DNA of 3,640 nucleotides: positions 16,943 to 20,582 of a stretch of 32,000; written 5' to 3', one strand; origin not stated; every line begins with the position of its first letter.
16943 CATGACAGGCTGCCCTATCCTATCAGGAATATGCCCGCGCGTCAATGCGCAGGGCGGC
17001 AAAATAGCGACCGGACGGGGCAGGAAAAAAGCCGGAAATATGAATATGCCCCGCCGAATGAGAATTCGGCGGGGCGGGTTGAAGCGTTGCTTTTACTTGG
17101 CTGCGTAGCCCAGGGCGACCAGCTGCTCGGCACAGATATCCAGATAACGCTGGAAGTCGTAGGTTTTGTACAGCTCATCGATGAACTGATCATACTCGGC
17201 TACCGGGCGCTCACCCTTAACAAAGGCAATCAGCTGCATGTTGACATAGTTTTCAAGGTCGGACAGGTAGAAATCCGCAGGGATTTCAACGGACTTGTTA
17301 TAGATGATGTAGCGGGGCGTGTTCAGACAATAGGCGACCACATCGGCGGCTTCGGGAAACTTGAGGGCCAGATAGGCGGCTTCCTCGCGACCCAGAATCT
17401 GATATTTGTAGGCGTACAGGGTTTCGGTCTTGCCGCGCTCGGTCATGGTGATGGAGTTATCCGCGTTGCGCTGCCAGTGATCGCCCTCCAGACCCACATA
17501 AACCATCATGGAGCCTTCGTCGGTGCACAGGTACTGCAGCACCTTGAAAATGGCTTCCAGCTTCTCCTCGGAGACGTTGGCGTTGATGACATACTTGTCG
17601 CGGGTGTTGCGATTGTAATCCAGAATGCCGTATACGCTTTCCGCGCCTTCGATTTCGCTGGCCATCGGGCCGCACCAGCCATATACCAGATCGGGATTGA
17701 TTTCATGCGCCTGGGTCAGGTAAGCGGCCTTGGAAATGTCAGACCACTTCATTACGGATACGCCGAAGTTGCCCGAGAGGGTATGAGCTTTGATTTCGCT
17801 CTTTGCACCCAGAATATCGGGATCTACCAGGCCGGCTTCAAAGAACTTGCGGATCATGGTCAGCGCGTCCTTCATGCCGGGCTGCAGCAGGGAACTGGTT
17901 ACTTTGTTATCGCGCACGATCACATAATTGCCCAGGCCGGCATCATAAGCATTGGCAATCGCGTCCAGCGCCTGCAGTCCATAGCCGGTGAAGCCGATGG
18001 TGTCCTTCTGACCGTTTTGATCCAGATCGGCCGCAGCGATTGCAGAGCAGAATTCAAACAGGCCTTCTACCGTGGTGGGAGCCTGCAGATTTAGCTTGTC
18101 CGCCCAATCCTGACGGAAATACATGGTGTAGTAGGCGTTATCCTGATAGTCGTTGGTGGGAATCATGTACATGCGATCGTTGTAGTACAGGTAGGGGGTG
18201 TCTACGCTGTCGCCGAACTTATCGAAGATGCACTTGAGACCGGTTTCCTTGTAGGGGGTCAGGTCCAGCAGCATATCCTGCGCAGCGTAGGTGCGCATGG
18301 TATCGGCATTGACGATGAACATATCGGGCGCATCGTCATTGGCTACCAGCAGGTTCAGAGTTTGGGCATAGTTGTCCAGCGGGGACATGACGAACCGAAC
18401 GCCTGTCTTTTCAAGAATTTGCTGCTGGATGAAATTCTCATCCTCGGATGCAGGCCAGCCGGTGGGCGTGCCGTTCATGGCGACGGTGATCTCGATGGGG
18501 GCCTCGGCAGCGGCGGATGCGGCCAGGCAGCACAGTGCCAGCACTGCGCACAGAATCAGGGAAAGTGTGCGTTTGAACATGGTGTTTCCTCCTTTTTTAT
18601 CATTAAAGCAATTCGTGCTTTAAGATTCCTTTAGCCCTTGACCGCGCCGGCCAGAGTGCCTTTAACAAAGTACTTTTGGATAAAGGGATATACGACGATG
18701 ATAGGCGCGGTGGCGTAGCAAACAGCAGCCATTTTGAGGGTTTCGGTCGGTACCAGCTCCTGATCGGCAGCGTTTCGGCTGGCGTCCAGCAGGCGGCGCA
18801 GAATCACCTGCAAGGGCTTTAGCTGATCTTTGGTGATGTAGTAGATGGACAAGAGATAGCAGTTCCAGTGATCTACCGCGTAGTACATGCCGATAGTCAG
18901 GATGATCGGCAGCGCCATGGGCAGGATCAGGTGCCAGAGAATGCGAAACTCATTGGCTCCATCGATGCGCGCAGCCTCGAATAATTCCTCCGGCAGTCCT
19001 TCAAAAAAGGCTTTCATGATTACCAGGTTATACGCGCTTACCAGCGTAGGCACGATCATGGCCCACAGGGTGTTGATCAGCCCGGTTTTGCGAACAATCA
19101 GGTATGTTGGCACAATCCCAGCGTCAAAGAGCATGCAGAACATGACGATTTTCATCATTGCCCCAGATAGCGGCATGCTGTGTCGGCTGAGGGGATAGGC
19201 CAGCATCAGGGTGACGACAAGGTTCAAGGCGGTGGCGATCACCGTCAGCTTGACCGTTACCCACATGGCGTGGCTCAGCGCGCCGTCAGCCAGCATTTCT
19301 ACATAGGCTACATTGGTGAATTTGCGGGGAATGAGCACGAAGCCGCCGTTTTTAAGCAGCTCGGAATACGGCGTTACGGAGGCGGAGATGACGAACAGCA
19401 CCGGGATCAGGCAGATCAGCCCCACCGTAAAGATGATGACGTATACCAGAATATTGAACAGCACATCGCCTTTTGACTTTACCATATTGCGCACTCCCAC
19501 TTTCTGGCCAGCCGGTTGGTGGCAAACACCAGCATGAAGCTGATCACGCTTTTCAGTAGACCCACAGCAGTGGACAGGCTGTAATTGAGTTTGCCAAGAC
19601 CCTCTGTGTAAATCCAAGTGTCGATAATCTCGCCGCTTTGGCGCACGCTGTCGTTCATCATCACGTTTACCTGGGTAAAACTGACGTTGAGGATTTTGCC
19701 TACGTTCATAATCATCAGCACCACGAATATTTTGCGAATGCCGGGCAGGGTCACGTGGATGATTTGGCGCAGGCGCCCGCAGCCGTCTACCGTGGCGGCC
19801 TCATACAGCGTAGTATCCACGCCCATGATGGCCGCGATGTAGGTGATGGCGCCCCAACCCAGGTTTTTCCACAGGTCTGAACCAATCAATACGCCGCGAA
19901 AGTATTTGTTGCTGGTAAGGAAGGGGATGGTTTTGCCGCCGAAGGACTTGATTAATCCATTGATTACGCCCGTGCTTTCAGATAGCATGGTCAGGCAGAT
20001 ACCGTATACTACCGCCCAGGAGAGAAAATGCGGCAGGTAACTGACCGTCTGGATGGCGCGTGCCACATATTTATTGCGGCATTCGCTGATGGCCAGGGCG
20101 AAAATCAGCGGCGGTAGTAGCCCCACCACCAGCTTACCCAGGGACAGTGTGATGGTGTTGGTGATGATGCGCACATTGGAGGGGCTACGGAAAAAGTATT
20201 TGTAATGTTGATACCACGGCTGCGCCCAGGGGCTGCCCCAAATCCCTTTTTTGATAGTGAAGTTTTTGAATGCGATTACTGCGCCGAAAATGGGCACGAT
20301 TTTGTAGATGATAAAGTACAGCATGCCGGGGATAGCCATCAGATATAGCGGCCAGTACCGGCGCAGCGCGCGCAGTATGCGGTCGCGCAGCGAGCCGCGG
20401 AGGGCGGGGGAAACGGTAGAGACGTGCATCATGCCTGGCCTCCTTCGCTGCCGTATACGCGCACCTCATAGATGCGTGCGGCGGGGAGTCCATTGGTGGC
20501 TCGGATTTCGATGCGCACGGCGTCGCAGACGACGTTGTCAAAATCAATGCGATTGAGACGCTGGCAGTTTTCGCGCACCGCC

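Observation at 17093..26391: Sugar-uptake-type locus without a hydrolase, built around an FAD oxidoreductase, a radical SAM enzyme and a TIM-barrel protein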

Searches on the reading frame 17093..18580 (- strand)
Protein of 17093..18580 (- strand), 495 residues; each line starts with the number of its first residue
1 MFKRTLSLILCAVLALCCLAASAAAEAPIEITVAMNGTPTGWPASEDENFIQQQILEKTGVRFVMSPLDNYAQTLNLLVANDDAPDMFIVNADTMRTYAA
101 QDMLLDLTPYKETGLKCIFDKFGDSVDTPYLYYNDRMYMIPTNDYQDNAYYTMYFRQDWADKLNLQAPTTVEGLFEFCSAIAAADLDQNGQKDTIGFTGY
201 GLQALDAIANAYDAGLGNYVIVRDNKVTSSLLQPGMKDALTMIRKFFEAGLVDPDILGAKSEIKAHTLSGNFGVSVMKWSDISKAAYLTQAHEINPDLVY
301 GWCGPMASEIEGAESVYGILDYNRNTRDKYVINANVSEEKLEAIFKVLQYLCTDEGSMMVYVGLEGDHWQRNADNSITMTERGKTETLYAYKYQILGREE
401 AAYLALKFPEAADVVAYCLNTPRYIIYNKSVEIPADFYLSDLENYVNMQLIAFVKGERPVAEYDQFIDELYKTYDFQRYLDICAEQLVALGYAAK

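Call 3: search_protein_families(library=pfam, proteins=[window:17093-18580:-], max_evalue=0.01)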
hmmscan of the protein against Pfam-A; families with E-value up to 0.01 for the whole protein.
window:17093-18580:- (495 aa): 2 families
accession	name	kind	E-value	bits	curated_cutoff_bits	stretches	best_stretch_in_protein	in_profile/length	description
PF01547.30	SBP_bac_1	-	6.4e-12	46.5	26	1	52-355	15-304/307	Bacterial extracellular solute-binding protein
PF13416.11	SBP_bac_8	-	2.4e-09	37.9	27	1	57-355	8-247/279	Bacterial extracellular solute-binding protein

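Call 8: search_protein_families(library=ncbifam, proteins=[window:17093-18580:-], max_evalue=0.001)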
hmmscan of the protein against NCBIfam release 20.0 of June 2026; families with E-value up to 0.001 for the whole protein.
window:17093-18580:- (495 aa): 0 families

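Call 62: search_solved_structures(query=window:17093-18580:-, max_evalue=0.001)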
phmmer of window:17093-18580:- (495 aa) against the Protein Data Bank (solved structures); distinct sequences matched with E-value up to 0.001: 13.
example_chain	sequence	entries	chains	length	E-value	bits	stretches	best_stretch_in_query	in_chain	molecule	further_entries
1y3n_A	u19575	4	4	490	7.9e-13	51.3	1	48-280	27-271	AlgQ1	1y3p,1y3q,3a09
3vlu_A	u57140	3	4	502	8.4e-13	51.2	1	48-280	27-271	AlgQ1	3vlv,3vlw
5xs8_A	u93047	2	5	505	2.8e-11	46.2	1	72-281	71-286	Extracellular solute-binding protein family 1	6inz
5gx8_A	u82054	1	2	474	3.3e-11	46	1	73-281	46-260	Extracellular solute-binding protein family 1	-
5gub_A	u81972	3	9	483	3.4e-11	45.9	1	73-281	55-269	Extracellular solute-binding protein family 1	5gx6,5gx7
4tqu_Q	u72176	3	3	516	5.5e-10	42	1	66-279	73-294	AlgQ2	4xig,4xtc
1j1n_A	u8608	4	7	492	5.5e-10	41.9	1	68-279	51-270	AlgQ2 | Macromolecule-Binding Periplasmic Protein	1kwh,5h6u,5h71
6jhx_A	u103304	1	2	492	7.1e-09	38.3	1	68-279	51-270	AlgQ2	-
5g5z_A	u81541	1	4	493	2e-06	30.2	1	43-257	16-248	ABC TRANSPORTER, SUBSTRATE-BINDING PROTEIN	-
5g5y_A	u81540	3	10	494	2e-06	30.2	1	43-257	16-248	ABC TRANSPORTER, SUBSTRATE-BINDING PROTEIN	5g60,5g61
5g62_A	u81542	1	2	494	1.7e-05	27.1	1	43-257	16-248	ABC TRANSPORTER, SUBSTRATE-BINDING PROTEIN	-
3omb_A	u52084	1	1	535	0.0003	23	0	70-197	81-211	Extracellular solute-binding protein, family 1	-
6rjy_A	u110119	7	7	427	0.00058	22.1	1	29-114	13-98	Arabino-oligosaccharids-binding protein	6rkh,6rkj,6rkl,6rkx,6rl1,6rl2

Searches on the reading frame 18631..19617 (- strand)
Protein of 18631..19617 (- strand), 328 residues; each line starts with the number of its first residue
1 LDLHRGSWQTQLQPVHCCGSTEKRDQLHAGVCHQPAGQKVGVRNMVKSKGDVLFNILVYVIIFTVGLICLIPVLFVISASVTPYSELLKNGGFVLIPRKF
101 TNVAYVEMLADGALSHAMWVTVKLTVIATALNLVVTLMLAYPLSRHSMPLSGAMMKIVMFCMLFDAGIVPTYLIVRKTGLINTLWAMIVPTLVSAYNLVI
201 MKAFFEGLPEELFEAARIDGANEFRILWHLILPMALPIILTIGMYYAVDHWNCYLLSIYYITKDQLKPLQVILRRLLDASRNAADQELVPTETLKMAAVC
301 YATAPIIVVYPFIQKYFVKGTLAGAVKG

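Call 3: search_protein_families(library=pfam, proteins=[window:18631-19617:-], max_evalue=0.01)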
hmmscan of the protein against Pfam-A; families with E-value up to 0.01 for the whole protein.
window:18631-19617:- (328 aa): 1 family
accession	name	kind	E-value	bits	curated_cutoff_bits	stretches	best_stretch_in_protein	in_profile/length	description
PF00528.27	BPD_transp_1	-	1.7e-14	54.4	26.4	1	160-320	43-181/184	Binding-protein-dependent transport system inner membrane component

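Call 8: search_protein_families(library=ncbifam, proteins=[window:18631-19617:-], max_evalue=0.001)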
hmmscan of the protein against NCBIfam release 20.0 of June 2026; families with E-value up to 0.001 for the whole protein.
window:18631-19617:- (328 aa): 14 families
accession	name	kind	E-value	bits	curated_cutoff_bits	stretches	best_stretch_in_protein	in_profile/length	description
NF040932.1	ABC_arch_GlcU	equivalog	2.7e-19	69.9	340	1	56-323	3-266/272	glucose ABC transporter permease GlcU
NF008210.0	PRK10973.1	equivalog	1.2e-17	64.5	297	1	54-321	8-276/281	sn-glycerol-3-phosphate ABC transporter permease UgpE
TIGR01581.1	Mo_ABC_porter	hypoth_equivalog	3.5e-09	36.5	210.3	1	104-241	9-162/225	ABC transporter permease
NF008231.0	PRK10998.1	equivalog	1.6e-08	34.5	261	1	117-328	84-296/296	maltose ABC transporter permease MalG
NF007047.0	PRK09500.1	equivalog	2.3e-07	30.7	326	1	67-241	16-187/257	spermidine/putrescine ABC transporter permease PotC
NF011624.0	PRK15050.1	equivalog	1.2e-06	27.9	247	1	203-243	182-222/297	2-aminoethylphosphonate ABC transporter permease subunit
TIGR02141.1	modB_ABC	equivalog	1.4e-06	28.1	182.6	1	119-241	1-139/208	molybdate ABC transporter permease subunit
TIGR03262.1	PhnU2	equivalog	1.2e-05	24.2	593.25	0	179-251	404-478/546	putative 2-aminoethylphosphonate ABC transporter permease subunit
TIGR02139.1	permease_CysT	equivalog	4.2e-05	23.3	246.1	0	100-241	34-191/265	sulfate ABC transporter permease subunit CysT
NF007852.0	PRK10561.1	equivalog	0.00012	22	335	0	74-240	28-216/295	sn-glycerol-3-phosphate ABC transporter permease UgpA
NF007044.0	PRK09497.1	equivalog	0.00018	21.1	348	0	180-241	146-209/285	spermidine/putrescine ABC transporter permease PotB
NF040839.1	tungstate_WtpB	equivalog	0.00037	20.2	340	0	105-241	33-184/251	tungstate ABC transporter permease WtpB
TIGR00969.1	3a0106s02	subfamily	0.00056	19.5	240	0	104-241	49-202/272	sulfate ABC transporter permease subunit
TIGR01097.1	PhnE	equivalog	0.00088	18.8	216.7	0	71-246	18-191/252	phosphonate ABC transporter, permease protein PhnE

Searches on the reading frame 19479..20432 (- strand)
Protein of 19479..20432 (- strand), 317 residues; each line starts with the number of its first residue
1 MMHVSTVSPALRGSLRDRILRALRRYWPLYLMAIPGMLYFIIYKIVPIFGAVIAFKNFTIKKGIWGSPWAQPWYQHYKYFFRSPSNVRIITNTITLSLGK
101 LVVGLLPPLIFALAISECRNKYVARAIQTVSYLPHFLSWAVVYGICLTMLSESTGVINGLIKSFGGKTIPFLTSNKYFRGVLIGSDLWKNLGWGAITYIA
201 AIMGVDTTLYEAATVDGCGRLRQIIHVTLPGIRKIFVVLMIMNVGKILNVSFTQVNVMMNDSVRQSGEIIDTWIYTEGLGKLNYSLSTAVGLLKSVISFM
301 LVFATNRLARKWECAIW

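Call 3: search_protein_families(library=pfam, proteins=[window:19479-20432:-], max_evalue=0.01)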
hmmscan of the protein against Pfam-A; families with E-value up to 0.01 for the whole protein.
window:19479-20432:- (317 aa): 1 family
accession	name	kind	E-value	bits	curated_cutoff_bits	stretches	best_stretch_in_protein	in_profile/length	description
PF00528.27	BPD_transp_1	-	3.3e-10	40.4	26.4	1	111-311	8-181/184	Binding-protein-dependent transport system inner membrane component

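Call 8: search_protein_families(library=ncbifam, proteins=[window:19479-20432:-], max_evalue=0.001)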
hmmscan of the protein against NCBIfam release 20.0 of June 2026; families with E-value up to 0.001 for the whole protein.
window:19479-20432:- (317 aa): 5 families
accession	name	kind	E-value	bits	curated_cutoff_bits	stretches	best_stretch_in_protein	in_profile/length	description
NF007852.0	PRK10561.1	equivalog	1e-12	48.6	335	1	24-302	9-277/295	sn-glycerol-3-phosphate ABC transporter permease UgpA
TIGR03262.1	PhnU2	equivalog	2.5e-11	42.9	593.25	1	75-311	41-258/546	putative 2-aminoethylphosphonate ABC transporter permease subunit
NF040931.1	ABC_arch_GlcT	equivalog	3.7e-11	43.2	360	1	32-303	1-265/278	glucose ABC transporter permease GlcT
NF008232.0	PRK10999.1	equivalog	2.3e-05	23.3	392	1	88-244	285-440/520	maltose ABC transporter permease MalF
TIGR02141.1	modB_ABC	equivalog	0.00057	19.6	182.6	1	110-309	20-206/208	molybdate ABC transporter permease subunit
